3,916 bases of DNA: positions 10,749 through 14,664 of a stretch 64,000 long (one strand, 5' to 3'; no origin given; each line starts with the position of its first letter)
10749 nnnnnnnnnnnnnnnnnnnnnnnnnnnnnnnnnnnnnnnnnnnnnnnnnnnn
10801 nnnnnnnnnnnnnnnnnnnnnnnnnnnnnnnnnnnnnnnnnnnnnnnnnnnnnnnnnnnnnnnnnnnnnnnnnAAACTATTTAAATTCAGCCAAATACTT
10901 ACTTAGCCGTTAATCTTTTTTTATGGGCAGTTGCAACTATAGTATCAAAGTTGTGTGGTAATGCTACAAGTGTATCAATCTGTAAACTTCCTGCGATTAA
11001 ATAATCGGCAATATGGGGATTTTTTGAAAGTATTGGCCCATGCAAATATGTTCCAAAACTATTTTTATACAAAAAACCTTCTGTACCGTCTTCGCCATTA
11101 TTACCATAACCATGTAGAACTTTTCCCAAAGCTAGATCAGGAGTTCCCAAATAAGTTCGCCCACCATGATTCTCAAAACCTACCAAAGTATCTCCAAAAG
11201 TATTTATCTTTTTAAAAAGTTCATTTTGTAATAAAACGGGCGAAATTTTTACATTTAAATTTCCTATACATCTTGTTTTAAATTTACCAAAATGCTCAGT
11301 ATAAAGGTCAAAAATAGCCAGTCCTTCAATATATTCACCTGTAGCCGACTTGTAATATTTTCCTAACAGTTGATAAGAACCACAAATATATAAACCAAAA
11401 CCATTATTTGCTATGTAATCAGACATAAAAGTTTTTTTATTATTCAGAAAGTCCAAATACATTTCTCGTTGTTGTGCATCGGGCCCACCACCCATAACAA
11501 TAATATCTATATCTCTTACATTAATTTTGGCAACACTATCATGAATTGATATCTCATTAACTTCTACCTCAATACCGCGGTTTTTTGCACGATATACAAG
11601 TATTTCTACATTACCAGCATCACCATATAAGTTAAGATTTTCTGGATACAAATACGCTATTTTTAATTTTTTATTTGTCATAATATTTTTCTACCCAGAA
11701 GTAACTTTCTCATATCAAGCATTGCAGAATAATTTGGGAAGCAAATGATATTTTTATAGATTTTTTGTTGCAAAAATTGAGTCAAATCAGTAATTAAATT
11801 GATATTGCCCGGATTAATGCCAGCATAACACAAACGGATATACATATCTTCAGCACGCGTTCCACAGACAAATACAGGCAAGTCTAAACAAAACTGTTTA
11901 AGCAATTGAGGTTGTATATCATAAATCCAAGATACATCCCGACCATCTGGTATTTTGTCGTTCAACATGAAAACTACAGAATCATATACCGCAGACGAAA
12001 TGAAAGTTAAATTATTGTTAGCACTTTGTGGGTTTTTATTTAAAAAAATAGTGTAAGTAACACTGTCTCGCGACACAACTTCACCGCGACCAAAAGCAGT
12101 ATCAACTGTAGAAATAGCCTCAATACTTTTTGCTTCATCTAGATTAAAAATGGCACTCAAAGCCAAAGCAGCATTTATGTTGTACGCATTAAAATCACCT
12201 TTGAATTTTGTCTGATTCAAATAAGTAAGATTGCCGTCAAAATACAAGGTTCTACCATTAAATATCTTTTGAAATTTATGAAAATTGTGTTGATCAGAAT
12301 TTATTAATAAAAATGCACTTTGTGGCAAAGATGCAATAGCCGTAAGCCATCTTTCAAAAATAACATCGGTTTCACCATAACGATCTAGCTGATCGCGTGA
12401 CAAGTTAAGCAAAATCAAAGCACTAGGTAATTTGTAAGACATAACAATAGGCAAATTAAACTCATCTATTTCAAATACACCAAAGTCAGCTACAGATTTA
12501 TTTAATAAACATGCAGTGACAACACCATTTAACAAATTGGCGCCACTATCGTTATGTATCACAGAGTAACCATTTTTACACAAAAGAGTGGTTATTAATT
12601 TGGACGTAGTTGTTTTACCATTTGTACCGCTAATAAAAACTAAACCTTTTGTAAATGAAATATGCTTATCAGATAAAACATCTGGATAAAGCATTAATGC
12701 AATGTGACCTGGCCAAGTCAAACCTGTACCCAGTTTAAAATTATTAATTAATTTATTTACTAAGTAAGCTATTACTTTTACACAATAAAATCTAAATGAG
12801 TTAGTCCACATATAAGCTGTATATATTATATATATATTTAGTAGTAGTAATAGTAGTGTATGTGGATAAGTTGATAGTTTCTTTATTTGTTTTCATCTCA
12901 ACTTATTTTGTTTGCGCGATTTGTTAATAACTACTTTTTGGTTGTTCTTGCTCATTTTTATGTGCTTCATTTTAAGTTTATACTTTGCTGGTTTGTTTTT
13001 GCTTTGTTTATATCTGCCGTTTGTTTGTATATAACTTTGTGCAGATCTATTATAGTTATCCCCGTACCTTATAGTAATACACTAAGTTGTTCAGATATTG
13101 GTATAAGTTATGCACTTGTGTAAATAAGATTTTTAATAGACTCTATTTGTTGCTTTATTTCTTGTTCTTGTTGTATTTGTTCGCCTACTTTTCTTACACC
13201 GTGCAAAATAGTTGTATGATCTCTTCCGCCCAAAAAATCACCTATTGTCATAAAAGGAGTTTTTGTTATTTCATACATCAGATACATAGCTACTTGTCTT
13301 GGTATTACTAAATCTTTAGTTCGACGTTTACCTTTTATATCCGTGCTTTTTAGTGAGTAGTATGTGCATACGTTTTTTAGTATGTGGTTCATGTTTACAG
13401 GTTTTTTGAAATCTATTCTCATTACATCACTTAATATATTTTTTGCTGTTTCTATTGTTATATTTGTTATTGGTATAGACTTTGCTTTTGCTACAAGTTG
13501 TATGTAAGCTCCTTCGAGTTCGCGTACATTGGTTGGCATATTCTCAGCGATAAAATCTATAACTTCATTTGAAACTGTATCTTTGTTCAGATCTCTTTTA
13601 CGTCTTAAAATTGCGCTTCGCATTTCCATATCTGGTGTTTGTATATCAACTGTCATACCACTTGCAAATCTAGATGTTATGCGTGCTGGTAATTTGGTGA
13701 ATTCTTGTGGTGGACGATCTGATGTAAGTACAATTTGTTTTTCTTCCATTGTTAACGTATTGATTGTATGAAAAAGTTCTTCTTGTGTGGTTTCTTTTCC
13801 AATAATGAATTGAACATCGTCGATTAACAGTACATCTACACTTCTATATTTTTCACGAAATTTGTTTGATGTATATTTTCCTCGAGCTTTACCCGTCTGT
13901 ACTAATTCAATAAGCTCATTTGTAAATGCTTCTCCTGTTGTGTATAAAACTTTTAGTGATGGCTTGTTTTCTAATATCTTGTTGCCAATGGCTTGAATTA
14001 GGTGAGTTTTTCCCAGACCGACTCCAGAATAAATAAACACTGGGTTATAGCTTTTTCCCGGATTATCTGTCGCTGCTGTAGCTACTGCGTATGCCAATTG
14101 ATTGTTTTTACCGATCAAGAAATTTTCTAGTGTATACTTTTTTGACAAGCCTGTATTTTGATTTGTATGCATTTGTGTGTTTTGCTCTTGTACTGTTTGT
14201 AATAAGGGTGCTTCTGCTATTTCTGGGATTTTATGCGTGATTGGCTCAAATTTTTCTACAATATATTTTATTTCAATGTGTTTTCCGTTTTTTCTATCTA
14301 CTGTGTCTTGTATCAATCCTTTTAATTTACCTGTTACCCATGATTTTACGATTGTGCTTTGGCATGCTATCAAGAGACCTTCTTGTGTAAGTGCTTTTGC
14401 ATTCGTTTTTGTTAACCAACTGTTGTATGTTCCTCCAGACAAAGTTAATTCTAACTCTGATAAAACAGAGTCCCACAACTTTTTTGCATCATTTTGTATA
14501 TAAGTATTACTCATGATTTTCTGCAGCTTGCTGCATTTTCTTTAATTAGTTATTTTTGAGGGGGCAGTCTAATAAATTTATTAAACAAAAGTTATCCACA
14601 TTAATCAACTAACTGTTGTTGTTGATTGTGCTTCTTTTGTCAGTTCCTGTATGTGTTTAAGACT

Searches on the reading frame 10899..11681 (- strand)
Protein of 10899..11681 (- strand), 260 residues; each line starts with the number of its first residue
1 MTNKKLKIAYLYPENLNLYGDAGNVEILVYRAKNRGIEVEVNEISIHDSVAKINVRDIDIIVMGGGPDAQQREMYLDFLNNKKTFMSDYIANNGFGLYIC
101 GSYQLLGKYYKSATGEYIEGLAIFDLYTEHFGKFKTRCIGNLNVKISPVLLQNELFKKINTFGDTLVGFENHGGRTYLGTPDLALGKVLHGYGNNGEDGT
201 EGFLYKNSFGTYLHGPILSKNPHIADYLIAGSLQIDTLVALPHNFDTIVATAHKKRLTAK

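Call 37: search_protein_families(library=pfam, proteins=[window:10899-11681:-], max_evalue=0.00001)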
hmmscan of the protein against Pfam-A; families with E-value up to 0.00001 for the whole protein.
window:10899-11681:- (260 aa): 1 family
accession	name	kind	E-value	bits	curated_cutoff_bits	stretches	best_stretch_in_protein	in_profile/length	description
PF07685.20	GATase_3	-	6.2e-32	111.2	27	1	7-221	1-195/196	CobB/CobQ-like glutamine amidotransferase domain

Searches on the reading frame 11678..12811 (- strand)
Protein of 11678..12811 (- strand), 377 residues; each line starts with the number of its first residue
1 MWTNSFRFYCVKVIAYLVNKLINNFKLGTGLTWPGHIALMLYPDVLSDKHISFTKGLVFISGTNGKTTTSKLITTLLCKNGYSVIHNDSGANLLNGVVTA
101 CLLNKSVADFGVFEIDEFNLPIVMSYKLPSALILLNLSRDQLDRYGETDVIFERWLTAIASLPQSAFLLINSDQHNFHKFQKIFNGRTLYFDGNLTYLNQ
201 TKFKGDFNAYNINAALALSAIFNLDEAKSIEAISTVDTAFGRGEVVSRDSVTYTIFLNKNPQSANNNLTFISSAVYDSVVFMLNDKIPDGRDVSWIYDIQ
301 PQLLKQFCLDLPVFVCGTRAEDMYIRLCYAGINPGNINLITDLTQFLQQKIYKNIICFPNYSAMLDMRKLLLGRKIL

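Call 37: search_protein_families(library=pfam, proteins=[window:11678-12811:-], max_evalue=0.00001)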
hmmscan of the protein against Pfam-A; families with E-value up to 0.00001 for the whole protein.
window:11678-12811:- (377 aa): 2 families
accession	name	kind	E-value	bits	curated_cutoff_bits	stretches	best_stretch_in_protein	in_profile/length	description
PF08353.15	MurT_C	-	3.9e-22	78.8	25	1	257-364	1-110/110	MurT ligase C-terminal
PF08245.18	Mur_ligase_M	-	5.2e-12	46.6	24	1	60-186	1-137/200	Mur ligase middle domain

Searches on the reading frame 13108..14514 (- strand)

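Call 37: search_protein_families(library=pfam, proteins=[window:13108-14514:-], max_evalue=0.00001)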
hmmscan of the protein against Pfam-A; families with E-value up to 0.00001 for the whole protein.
window:13108-14514:- (468 aa): 4 families
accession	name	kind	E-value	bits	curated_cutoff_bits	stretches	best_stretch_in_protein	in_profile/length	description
PF00308.24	Bac_DnaA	-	3.8e-63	212.9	23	1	123-290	1-162/162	Bacterial DnaA ATPAse domain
PF08299.17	Bac_DnaA_C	-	2.8e-25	88.6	31.5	1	376-443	2-69/69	Bacterial dnaA protein helix-turn-helix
PF01695.23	IstB_IS21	-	1.5e-08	34.9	24.1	1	159-272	95-199/238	IstB-like ATP binding protein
PF11638.13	DnaA_N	-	6.6e-08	32.6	24.6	1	12-70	2-61/65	DnaA N-terminal domain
